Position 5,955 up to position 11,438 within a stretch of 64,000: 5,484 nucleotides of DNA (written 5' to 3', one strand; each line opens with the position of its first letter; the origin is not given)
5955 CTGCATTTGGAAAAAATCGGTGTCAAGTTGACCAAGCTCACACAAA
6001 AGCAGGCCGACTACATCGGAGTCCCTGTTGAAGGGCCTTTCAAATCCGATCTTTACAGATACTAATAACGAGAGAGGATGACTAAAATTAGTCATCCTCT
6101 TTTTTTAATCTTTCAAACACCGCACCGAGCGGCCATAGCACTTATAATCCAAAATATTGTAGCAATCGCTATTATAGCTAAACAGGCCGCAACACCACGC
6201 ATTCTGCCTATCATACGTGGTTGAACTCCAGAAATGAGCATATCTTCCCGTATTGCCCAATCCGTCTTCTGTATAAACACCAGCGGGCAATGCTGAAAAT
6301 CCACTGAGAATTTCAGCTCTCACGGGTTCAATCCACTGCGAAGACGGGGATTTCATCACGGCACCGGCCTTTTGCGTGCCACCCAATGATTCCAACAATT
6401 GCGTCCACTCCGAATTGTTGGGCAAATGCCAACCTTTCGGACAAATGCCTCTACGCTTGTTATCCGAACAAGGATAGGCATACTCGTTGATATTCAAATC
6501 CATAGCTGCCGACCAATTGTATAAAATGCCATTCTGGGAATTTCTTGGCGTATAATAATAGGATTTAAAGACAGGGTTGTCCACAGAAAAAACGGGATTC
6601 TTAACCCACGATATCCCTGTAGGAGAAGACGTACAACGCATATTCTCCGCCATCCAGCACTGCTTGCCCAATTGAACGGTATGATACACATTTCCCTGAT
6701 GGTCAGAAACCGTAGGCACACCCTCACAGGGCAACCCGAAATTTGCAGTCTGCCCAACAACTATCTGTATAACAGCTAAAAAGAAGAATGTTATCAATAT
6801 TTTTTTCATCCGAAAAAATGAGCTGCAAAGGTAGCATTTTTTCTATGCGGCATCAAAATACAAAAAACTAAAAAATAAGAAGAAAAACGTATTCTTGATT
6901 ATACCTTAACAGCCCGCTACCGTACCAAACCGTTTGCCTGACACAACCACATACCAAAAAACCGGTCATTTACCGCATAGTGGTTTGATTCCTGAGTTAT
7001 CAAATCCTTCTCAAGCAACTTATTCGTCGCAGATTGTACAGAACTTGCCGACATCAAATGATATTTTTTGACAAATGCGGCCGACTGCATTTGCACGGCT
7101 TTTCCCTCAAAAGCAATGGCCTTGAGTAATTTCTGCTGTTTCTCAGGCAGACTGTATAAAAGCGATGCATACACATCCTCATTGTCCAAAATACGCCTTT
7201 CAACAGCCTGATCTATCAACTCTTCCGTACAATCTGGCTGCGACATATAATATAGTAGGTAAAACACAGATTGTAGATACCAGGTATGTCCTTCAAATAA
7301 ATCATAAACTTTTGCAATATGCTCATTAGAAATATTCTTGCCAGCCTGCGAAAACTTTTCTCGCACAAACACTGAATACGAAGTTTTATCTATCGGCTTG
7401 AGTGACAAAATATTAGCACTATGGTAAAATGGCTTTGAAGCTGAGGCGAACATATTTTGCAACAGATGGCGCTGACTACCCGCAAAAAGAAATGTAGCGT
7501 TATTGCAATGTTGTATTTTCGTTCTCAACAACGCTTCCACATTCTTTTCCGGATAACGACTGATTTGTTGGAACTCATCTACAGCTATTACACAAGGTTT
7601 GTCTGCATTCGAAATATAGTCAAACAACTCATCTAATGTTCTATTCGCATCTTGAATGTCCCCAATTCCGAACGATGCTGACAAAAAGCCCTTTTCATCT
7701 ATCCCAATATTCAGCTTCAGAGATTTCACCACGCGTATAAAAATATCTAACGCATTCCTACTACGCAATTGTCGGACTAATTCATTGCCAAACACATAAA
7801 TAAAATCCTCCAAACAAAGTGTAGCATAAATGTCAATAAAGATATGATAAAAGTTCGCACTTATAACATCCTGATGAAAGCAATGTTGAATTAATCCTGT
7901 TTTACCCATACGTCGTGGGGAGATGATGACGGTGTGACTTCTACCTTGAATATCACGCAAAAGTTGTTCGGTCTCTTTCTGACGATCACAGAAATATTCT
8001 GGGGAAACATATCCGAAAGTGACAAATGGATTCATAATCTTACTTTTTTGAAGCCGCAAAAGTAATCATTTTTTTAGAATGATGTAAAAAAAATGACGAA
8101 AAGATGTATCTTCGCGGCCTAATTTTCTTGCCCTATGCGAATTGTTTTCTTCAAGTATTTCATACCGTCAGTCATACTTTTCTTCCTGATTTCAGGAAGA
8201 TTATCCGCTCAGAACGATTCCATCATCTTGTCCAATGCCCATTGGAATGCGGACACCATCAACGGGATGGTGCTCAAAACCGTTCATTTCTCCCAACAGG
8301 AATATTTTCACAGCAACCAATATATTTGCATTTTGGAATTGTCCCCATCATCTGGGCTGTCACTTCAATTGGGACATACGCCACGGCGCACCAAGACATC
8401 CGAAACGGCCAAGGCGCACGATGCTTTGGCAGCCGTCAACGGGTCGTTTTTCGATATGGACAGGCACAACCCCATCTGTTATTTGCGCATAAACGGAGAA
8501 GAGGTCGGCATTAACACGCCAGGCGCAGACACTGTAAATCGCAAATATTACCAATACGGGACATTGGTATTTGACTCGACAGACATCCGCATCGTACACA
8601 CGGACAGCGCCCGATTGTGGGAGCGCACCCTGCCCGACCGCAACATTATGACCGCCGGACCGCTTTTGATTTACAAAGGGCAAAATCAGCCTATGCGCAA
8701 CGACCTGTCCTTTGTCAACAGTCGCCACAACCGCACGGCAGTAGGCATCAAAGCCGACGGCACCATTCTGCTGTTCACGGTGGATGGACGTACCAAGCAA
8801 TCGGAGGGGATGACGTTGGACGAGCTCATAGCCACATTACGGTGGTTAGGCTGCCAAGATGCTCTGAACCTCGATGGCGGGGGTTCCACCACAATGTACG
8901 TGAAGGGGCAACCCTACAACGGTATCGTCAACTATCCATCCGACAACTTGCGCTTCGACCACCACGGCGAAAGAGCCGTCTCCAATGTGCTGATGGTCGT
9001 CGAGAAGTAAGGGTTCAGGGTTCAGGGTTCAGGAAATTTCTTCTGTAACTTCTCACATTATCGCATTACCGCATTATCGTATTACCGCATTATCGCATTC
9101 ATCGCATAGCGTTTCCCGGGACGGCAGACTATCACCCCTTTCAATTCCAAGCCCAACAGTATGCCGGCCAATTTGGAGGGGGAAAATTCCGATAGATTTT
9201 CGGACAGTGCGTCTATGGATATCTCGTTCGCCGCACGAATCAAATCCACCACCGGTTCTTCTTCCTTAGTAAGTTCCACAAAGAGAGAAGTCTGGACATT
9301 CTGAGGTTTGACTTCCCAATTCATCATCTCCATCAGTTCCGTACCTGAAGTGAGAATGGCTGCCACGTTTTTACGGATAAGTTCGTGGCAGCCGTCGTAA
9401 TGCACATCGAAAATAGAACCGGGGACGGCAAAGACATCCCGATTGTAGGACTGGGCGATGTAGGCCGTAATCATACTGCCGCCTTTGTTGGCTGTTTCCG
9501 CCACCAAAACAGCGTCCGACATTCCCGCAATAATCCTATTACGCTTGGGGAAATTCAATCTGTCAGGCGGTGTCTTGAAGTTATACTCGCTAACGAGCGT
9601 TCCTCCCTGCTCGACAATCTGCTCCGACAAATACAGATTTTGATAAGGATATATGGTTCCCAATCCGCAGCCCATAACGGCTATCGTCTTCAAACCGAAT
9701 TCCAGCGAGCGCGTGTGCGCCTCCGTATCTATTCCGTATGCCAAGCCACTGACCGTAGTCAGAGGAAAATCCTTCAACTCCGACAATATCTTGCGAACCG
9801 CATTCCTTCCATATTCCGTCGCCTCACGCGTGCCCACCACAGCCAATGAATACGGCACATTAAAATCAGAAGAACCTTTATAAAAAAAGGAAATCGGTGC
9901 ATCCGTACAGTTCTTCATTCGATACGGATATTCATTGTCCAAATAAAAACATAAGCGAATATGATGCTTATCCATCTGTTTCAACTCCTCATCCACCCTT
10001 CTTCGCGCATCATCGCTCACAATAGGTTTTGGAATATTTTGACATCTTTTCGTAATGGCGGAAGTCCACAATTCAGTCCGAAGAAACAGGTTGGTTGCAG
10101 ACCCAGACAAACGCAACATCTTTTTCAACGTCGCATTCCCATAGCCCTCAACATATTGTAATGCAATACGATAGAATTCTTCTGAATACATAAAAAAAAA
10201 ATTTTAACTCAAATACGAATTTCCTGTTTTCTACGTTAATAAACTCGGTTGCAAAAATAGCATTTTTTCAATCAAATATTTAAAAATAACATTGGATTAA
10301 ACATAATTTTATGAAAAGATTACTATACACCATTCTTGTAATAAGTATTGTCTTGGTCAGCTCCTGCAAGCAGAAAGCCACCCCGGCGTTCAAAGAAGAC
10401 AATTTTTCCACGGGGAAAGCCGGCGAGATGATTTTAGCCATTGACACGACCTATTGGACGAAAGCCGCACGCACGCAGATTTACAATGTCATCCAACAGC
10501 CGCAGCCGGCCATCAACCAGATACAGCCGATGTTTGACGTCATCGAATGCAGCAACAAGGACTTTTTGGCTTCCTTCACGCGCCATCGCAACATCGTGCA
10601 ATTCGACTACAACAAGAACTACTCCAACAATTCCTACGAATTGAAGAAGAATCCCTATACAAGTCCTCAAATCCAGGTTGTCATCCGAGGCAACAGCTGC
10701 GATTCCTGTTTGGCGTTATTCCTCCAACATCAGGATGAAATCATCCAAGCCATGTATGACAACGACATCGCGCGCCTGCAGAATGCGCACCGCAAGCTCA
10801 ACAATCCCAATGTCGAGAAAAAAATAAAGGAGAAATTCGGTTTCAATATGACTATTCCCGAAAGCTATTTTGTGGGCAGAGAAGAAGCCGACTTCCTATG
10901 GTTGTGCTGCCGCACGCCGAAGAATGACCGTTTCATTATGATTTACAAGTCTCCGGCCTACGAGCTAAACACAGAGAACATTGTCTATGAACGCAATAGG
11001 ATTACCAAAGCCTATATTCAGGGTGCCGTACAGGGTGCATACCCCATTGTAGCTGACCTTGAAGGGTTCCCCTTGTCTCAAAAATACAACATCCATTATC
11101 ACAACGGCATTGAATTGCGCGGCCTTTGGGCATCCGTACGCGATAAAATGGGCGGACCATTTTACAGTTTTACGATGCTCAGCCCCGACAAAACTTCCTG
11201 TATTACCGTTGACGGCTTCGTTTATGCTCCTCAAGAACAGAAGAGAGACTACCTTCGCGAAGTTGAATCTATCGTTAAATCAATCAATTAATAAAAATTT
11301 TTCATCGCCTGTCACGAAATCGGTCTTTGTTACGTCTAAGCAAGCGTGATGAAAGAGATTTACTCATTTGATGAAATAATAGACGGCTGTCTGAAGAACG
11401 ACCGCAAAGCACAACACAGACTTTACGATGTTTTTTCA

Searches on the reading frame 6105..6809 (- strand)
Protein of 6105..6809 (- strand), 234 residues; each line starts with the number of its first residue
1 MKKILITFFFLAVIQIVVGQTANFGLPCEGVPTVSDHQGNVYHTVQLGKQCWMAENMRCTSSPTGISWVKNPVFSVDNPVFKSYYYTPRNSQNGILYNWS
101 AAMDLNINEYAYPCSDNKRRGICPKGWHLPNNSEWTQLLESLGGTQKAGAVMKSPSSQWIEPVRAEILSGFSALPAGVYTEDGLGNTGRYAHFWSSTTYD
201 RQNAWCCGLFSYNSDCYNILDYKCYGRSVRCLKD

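Call 55: search_protein_families(library=pfam, proteins=[window:6105-6809:-], max_evalue=0.001)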
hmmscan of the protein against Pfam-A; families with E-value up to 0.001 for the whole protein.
window:6105-6809:- (234 aa): 2 families
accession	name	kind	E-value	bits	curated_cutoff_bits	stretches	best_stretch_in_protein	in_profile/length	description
PF09603.15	Fib_succ_major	-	5.9e-31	108.6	33.9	1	45-233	1-187/187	Fibrobacter succinogenes major domain (Fib_succ_major)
PF07603.17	Lcl_C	-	0.00024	21.8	34.9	1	64-230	8-117/117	Lcl C-terminal domain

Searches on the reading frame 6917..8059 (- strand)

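Call 93: search_protein_families(library=pfam, proteins=[window:6917-8059:-], max_evalue=0.0001)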
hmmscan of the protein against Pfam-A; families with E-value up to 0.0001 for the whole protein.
window:6917-8059:- (380 aa): 4 families
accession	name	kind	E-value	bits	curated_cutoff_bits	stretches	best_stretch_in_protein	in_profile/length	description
PF01637.24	ATPase_2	-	5.2e-13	49.8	33.2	1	23-264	1-224/225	ATPase domain predominantly from Archaea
PF14516.12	AAA_35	-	3.6e-06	26.5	27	0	22-347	12-317/331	AAA-like domain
PF13191.12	AAA_16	-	1.5e-05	26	32.6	1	26-181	5-159/167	AAA ATPase domain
PF13173.12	AAA_14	-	1.8e-05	25.2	27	0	139-210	44-113/129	AAA domain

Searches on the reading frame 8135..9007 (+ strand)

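Call 3: search_protein_families(library=pfam, proteins=[window:8135-9007:+], max_evalue=0.1)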
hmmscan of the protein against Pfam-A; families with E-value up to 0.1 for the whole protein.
window:8135-9007:+ (291 aa): 1 family
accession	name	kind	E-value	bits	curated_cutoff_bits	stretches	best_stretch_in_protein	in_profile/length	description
PF09992.14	NAGPA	-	2.9e-38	132.2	25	1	96-289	2-169/169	Phosphodiester glycosidase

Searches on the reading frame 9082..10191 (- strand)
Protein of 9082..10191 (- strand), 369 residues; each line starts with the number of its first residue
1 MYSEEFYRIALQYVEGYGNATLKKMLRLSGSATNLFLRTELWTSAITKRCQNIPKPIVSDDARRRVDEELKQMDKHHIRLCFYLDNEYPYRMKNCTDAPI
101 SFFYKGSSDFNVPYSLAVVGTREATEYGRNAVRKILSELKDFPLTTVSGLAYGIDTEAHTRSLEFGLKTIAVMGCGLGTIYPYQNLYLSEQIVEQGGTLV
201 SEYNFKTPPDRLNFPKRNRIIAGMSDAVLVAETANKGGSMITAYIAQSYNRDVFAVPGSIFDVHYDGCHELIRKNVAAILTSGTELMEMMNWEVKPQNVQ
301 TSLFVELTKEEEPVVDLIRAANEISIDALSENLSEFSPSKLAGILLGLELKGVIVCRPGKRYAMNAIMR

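Call 3: search_protein_families(library=pfam, proteins=[window:9082-10191:-], max_evalue=0.1)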
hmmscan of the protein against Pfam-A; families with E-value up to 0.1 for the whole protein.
window:9082-10191:- (369 aa): 2 families
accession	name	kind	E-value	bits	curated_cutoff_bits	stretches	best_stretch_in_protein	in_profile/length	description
PF02481.21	DNA_processg_A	-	7.8e-72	241.3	29.6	1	73-280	2-210/212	DNA recombination-mediator protein A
PF17782.7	DprA_WH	-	1.1e-05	25.8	22.9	1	306-360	9-61/61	DprA winged helix domain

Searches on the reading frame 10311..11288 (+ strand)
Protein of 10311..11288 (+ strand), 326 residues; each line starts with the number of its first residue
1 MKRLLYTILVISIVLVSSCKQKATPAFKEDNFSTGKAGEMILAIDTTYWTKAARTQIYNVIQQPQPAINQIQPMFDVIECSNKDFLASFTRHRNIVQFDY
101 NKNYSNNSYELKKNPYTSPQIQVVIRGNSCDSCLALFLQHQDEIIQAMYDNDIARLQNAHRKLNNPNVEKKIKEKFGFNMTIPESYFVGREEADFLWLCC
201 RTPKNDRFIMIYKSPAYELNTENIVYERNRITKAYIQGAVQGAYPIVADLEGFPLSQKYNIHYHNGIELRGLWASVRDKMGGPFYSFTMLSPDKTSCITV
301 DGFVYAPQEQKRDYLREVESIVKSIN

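Call 3: search_protein_families(library=pfam, proteins=[window:10311-11288:+], max_evalue=0.1)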
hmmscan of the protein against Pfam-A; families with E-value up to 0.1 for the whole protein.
window:10311-11288:+ (326 aa): 1 family
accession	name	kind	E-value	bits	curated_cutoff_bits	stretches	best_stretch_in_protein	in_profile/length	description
PF16125.10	DUF4837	-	2.1e-72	244.1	25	1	33-324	1-295/295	Domain of unknown function (DUF4837)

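Call 4: search_protein_families(library=ncbifam, proteins=[window:10311-11288:+], max_evalue=0.1)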
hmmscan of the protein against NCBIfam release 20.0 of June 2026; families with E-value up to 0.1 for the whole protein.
window:10311-11288:+ (326 aa): 1 family
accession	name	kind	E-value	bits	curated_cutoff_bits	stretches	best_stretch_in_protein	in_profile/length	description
NF050142.1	PG1828_fam_lipo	equivalog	0.038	14.7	50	1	1-26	1-26/59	PG1828 family lipoprotein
